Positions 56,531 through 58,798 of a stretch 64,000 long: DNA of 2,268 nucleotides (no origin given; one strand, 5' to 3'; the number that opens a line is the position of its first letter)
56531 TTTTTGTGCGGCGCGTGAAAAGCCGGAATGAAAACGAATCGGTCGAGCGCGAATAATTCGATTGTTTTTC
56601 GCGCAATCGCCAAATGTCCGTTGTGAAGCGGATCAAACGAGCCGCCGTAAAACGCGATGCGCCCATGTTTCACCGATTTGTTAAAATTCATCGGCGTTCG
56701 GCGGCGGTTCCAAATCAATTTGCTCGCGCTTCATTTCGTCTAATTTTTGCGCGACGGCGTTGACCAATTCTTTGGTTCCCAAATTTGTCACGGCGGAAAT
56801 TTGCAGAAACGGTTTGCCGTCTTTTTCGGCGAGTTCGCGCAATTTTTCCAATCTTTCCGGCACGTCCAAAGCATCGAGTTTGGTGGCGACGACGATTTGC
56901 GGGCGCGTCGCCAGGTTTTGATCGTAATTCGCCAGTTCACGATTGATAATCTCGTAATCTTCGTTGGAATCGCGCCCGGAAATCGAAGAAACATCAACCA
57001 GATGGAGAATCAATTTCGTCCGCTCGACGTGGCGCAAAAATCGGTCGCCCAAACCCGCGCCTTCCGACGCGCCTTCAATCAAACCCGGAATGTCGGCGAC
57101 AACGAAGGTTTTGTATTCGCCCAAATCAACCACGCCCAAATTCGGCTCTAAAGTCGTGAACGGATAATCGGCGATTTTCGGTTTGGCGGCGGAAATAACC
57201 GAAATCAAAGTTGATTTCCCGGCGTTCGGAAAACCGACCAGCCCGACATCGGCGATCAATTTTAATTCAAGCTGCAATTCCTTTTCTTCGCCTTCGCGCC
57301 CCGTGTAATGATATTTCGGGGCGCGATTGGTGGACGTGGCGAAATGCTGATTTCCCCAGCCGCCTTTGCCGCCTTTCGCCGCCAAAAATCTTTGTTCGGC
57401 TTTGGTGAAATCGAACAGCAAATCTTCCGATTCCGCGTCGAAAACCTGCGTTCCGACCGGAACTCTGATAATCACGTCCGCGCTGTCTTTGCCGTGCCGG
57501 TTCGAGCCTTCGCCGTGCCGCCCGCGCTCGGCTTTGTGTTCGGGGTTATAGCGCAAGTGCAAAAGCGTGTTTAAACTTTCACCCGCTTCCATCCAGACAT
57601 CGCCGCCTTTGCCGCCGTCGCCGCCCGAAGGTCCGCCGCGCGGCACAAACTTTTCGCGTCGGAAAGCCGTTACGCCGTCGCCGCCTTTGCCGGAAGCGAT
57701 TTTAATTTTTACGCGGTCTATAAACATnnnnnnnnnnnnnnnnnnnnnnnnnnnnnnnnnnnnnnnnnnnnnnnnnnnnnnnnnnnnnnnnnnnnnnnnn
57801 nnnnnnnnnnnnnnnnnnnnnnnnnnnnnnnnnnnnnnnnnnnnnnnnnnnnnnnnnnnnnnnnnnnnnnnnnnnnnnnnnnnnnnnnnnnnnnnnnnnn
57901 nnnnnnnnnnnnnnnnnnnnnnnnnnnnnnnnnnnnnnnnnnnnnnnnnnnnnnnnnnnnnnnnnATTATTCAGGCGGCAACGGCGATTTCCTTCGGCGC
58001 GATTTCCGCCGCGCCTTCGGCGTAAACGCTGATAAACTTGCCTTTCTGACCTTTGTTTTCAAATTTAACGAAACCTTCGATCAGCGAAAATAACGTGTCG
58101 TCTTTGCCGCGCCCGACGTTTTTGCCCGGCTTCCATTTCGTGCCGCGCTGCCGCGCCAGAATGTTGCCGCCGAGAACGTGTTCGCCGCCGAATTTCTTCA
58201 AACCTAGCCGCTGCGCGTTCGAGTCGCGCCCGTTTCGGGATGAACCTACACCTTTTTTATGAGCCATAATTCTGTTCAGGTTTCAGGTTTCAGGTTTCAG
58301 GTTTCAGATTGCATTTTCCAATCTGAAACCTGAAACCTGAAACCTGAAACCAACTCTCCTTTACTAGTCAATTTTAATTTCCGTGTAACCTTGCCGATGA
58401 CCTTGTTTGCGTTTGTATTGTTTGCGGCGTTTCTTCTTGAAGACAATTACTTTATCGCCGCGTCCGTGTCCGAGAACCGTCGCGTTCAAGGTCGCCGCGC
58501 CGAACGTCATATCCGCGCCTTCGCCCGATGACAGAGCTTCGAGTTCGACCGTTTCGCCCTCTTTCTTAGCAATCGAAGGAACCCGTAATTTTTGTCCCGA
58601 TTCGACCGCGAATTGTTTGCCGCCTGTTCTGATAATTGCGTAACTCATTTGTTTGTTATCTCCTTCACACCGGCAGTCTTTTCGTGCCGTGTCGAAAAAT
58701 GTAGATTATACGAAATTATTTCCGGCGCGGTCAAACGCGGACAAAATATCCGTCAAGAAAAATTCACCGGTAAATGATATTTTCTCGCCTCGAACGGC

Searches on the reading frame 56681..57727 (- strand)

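Call 47: search_protein_families(library=pfam, proteins=[window:56681-57727:-], max_evalue=0.001)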
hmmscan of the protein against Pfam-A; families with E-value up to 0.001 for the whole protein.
window:56681-57727:- (348 aa): 4 families
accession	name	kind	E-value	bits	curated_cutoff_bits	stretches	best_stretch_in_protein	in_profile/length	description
PF01018.28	GTP1_OBG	-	2.8e-61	206.1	27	1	3-157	1-155/155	GTP1/OBG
PF01926.29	MMR_HSR1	-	3.9e-27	95.1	21.9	1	160-283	1-113/113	50S ribosome-binding GTPase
PF02421.24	FeoB_N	-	1.8e-10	41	27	1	161-324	3-155/156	Ferrous iron transport protein B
PF00009.33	GTP_EFTU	-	0.00099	19.2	26.5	0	263-329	111-186/188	Elongation factor Tu GTP binding domain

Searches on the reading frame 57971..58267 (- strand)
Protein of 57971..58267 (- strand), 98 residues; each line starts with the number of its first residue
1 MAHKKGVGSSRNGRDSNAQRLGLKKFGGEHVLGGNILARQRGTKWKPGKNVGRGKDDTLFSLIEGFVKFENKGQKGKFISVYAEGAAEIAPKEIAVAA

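Call 47: search_protein_families(library=pfam, proteins=[window:57971-58267:-], max_evalue=0.001)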
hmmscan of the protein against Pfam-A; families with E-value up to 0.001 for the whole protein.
window:57971-58267:- (98 aa): 1 family
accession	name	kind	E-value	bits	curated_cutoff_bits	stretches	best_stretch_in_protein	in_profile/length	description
PF01016.24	Ribosomal_L27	-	1e-35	122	20.5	1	2-81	1-79/79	Ribosomal L27 protein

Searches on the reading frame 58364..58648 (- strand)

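Call 47: search_protein_families(library=pfam, proteins=[window:58364-58648:-], max_evalue=0.001)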
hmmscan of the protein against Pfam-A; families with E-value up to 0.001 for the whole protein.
window:58364-58648:- (94 aa): 1 family
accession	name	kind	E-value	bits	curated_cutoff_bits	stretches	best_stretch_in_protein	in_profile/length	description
PF00829.26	Ribosomal_L21p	-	2.5e-29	101.9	27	1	3-94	2-97/99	Ribosomal prokaryotic L21 protein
